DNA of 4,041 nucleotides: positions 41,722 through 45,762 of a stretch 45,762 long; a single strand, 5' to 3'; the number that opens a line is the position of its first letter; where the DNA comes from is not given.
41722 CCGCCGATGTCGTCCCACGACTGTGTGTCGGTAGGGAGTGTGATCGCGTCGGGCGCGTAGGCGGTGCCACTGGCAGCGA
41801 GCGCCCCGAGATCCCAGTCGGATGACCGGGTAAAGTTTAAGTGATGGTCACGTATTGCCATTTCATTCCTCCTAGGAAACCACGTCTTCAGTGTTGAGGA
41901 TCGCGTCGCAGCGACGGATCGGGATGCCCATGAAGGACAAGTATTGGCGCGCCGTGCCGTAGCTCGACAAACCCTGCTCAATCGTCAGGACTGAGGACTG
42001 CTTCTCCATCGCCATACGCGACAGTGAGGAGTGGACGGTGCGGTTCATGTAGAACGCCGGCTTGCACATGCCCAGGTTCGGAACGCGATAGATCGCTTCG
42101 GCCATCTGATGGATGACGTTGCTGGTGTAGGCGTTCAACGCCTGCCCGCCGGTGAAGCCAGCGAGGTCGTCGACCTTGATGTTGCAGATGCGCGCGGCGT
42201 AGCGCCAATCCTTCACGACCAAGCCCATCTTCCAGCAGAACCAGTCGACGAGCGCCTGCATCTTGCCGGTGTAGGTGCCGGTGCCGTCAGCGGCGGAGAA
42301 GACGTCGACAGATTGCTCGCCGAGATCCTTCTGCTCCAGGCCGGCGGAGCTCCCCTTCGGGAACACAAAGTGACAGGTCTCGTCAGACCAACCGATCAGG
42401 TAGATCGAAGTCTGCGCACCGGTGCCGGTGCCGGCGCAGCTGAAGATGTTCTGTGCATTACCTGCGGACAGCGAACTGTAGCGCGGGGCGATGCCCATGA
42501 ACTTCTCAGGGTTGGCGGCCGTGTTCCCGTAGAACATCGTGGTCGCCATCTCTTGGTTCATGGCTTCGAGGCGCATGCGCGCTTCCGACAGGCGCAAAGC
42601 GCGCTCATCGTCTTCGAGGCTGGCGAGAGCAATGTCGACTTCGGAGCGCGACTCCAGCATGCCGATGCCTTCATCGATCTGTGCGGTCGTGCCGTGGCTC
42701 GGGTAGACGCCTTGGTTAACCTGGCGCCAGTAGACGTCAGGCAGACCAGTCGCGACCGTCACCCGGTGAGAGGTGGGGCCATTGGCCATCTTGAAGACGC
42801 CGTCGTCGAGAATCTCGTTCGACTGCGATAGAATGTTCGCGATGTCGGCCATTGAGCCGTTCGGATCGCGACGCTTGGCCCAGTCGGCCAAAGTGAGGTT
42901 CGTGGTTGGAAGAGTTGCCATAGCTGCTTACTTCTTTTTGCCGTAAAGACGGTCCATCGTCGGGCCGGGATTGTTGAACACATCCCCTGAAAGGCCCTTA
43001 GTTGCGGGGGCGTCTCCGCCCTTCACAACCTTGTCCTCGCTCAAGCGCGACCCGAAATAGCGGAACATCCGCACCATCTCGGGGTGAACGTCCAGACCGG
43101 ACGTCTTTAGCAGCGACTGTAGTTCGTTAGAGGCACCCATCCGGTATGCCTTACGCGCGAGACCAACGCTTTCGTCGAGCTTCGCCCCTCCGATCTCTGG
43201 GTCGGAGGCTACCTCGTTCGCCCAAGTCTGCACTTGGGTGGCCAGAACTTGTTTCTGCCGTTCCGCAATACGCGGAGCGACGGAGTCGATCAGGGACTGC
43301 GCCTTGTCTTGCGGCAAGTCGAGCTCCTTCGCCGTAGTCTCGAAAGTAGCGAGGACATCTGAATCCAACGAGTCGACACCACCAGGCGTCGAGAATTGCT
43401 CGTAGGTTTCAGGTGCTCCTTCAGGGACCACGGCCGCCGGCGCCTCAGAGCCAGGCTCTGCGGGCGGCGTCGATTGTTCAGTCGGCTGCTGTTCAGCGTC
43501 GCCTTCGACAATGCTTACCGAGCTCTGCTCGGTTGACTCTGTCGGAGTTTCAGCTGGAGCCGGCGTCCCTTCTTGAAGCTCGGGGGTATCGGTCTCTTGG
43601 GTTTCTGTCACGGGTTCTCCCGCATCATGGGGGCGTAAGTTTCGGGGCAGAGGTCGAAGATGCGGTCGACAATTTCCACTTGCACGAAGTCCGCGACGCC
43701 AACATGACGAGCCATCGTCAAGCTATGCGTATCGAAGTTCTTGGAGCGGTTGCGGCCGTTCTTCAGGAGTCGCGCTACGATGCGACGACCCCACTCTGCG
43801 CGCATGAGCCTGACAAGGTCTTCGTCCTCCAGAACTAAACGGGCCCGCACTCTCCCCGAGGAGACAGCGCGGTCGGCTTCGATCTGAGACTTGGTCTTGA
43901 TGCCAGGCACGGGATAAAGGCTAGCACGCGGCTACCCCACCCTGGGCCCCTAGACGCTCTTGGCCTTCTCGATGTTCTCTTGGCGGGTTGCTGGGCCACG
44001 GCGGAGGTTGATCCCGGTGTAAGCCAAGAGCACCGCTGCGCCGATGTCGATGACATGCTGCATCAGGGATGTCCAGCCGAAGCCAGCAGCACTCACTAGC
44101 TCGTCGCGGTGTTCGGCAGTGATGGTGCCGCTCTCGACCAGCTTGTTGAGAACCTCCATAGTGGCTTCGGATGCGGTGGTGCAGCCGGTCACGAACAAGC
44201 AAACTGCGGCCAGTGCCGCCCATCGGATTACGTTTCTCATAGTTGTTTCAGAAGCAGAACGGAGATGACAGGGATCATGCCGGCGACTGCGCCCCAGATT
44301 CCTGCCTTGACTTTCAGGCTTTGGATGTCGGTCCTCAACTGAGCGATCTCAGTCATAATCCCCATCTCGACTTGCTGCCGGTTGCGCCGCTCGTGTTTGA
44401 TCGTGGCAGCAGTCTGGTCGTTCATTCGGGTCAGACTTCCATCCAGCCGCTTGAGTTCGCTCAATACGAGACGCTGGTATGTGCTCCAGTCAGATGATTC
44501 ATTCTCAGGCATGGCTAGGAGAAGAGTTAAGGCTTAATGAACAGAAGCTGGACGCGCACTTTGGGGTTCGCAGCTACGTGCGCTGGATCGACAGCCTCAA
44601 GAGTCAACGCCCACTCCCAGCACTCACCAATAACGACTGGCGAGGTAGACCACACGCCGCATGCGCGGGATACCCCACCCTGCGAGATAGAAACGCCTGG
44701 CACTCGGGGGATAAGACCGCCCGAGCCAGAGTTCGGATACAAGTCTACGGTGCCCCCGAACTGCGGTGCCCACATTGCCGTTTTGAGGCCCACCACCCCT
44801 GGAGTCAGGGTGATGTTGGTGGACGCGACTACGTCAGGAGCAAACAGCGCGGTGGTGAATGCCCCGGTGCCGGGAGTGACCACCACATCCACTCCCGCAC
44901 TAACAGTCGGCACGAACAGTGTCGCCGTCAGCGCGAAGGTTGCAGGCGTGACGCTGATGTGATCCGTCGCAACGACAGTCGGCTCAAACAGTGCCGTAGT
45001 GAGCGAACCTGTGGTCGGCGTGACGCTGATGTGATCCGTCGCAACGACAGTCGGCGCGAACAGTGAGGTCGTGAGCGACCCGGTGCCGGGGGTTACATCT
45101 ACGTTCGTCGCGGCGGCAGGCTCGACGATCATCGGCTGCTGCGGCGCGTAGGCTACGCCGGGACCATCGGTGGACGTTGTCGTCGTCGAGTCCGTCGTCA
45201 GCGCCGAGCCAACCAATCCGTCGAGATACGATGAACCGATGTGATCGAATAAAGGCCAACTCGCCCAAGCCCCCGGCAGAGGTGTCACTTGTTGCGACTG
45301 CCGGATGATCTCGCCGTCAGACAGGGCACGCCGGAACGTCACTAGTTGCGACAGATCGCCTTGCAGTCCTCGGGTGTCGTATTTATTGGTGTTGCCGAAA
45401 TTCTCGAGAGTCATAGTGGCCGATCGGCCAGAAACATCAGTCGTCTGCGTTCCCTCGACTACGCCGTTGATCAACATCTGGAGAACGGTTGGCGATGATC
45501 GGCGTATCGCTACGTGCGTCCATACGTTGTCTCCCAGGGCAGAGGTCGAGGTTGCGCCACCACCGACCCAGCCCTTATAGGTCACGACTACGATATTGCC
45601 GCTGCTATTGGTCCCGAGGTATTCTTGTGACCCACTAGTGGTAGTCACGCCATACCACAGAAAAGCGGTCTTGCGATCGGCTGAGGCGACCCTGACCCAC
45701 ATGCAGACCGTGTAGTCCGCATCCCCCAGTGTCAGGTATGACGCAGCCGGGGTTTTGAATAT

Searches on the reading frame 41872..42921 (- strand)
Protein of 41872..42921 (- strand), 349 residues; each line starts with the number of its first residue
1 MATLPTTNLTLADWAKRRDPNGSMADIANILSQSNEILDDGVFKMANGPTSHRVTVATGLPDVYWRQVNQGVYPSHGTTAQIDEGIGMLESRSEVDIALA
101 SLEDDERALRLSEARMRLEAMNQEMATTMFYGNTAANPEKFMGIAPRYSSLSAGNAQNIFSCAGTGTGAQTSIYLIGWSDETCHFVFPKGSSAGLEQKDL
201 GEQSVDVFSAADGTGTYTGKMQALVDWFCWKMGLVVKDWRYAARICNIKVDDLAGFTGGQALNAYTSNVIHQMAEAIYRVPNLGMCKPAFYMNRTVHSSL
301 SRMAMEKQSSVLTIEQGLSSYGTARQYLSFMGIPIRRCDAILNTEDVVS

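Call 5: search_protein_families(library=pfam, proteins=[window:41872-42921:-], max_evalue=0.01)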
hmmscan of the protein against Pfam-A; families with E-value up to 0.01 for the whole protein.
window:41872-42921:- (349 aa): 1 family
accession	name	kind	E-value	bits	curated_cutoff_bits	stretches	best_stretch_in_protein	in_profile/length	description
PF20911.3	GP7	-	2.5e-113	378.5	27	1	19-348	1-312/313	Major capsid protein GP7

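Call 6: search_protein_families(library=phrogs, proteins=[window:41872-42921:-], max_evalue=0.001)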
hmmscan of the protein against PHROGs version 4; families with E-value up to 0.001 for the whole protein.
window:41872-42921:- (349 aa): 1 family
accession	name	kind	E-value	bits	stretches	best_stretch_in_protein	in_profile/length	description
phrog_212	-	head and packaging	4.7e-76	257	1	6-253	3-298/301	major head protein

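Call 66: search_dna_similar(query=window:41872-42921:-, collection=phages, mode=protein, max_rows=15)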
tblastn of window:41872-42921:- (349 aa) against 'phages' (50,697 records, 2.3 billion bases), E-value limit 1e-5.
Records with a match: 103; places in all: 103; records where one place covers at least 80% of the query: 103.
Best place of each record, by identity: <60% 103.
By first word of the organism name: Pseudomonas 16; Xanthomonas 15; Escherichia 14; Salmonella 12; Caudoviricetes 6; Vibrio 6; Burkholderia 5; Bordetella 5; Caulobacter 4; Klebsiella 4; and 12 more.
By host as written in the record: - 25; Xanthomonas albilineans CFBP2523 6; Pseudomonas aeruginosa PA14 5; Escherichia coli O157:H7 4; Xanthomonas citri 4; Caulobacter vibrioides CB15 3; Salmonella enterica subsp. enterica serovar Heidelberg 3; Vibrio splendidus 3; and 39 more.
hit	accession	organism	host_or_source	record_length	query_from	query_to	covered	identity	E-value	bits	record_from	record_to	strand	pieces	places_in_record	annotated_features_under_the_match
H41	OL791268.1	Phage zth2-2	-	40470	1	349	100%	57.0%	4e-121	389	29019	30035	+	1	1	record has no annotation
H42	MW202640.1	Caudoviricetes sp.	Manatee Spring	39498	1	348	100%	56.6%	8e-119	383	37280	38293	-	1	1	major capsid protein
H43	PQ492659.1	Limnohabitans phage DC33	Limnohabitans sp. DCL3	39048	1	349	100%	54.7%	4e-114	369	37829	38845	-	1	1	hypothetical protein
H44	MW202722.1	Caudoviricetes sp.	Manatee Spring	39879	1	345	99%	54.5%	2e-111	362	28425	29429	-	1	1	major capsid protein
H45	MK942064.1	Caulobacter phage Jess A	Caulobacter vibrioides CB15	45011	1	345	99%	49.3%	1e-99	328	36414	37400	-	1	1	hypothetical protein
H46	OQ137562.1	Caulobacter phage RapA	Caulobacter vibrioides CB15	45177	1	345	99%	49.3%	1e-99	328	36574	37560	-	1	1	RapA_gp047c: hypothetical protein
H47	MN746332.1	Caulobacter phage SR18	Caulobacter vibrioides CB15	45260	1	345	99%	49.3%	1e-99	328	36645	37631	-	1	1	hypothetical protein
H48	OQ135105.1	Caulobacter phage BL94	Caulobacter vibrioides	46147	1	345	99%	49.3%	1e-99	327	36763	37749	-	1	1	BL94_gp045c: hypothetical protein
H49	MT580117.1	Salmonella phage 66FD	Salmonella enterica subsp. enterica ...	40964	1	345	99%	47.8%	4e-94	312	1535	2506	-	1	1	major capsid protein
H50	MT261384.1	Salmonella virus PAT1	Salmonella enterica subsp. enterica ...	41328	1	345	99%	47.8%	4e-94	312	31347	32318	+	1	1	hypothetical protein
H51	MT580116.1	Salmonella phage 65FD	Salmonella enterica subsp. enterica ...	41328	1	345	99%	47.8%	4e-94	312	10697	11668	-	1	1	major capsid protein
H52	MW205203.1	Enterobacter phage BUCT554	Enterobacter cloacae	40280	1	345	99%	46.4%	2e-93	310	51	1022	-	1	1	hypothetical protein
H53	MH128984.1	Burkholderia phage vB_BmuP_KL4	-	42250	1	348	100%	44.8%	2e-84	284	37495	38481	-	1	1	hypothetical protein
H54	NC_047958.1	Burkholderia phage vB_BmuP_KL4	-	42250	1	348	100%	44.8%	2e-84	284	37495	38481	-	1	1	major head protein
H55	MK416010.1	Klebsiella phage ST11-OXA245phi3.2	Klebsiella pneumoniae ST11-OXA245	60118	1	345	99%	45.2%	4e-91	303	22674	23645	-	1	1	capsid superfamily protein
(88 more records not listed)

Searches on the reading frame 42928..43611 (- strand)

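Call 5: search_protein_families(library=pfam, proteins=[window:42928-43611:-], max_evalue=0.01)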
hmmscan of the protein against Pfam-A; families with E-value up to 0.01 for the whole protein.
window:42928-43611:- (227 aa): 0 families

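Call 6: search_protein_families(library=phrogs, proteins=[window:42928-43611:-], max_evalue=0.001)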
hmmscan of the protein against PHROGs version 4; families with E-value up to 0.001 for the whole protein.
window:42928-43611:- (227 aa): 3 families
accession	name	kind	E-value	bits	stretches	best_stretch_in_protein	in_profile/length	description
phrog_458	-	other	5.6e-43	148.7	1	8-204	19-234/246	protease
phrog_30010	-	unknown function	1.9e-26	93.9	1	59-201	46-185/517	-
phrog_3742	-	unknown function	1.3e-07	32.9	1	44-203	83-242/287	-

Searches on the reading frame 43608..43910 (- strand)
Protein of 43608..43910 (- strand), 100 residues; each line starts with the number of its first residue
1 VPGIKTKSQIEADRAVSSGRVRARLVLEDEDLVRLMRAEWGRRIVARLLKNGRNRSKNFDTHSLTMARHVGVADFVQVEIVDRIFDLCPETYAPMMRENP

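Call 14: search_protein_families(library=phrogs, proteins=[window:43608-43910:-], max_evalue=0.001)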
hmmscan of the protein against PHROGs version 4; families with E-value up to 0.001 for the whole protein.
window:43608-43910:- (100 aa): 1 family
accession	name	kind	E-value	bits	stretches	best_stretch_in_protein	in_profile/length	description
phrog_528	-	unknown function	3.6e-09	37.3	1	28-99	24-94/98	-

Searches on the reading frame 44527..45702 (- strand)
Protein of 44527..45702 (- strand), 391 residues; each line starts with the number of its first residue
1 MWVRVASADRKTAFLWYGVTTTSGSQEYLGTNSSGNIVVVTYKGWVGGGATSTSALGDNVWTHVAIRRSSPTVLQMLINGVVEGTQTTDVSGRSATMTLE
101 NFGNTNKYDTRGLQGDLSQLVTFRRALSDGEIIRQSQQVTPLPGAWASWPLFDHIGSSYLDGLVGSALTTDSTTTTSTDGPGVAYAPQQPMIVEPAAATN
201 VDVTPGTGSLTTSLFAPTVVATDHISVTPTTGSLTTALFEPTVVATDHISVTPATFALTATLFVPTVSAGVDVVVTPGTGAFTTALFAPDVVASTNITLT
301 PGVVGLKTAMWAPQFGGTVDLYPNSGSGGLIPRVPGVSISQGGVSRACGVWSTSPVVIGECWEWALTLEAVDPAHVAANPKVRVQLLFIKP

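Call 5: search_protein_families(library=pfam, proteins=[window:44527-45702:-], max_evalue=0.01)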
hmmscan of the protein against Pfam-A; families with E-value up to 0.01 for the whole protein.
window:44527-45702:- (391 aa): 2 families
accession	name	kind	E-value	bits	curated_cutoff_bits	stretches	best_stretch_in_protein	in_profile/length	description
PF13385.13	Laminin_G_3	-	4e-11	43.7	27.6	1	1-132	23-150/151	Concanavalin A-like lectin/glucanases superfamily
PF01081.25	Aldolase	-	0.0044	16.9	27.8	1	254-330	64-136/196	KDPG and KHG aldolase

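Call 6: search_protein_families(library=phrogs, proteins=[window:44527-45702:-], max_evalue=0.001)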
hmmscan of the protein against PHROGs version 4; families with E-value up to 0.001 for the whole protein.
window:44527-45702:- (391 aa): 0 families

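Call 70: search_solved_structures(query=window:44527-45702:-, max_evalue=1)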
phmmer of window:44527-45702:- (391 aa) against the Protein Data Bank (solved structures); distinct sequences matched with E-value up to 1: 1.
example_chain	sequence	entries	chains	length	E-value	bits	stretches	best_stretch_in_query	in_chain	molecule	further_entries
4qvs_A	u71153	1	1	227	0.024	16.9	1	2-96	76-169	S-layer domain-containing protein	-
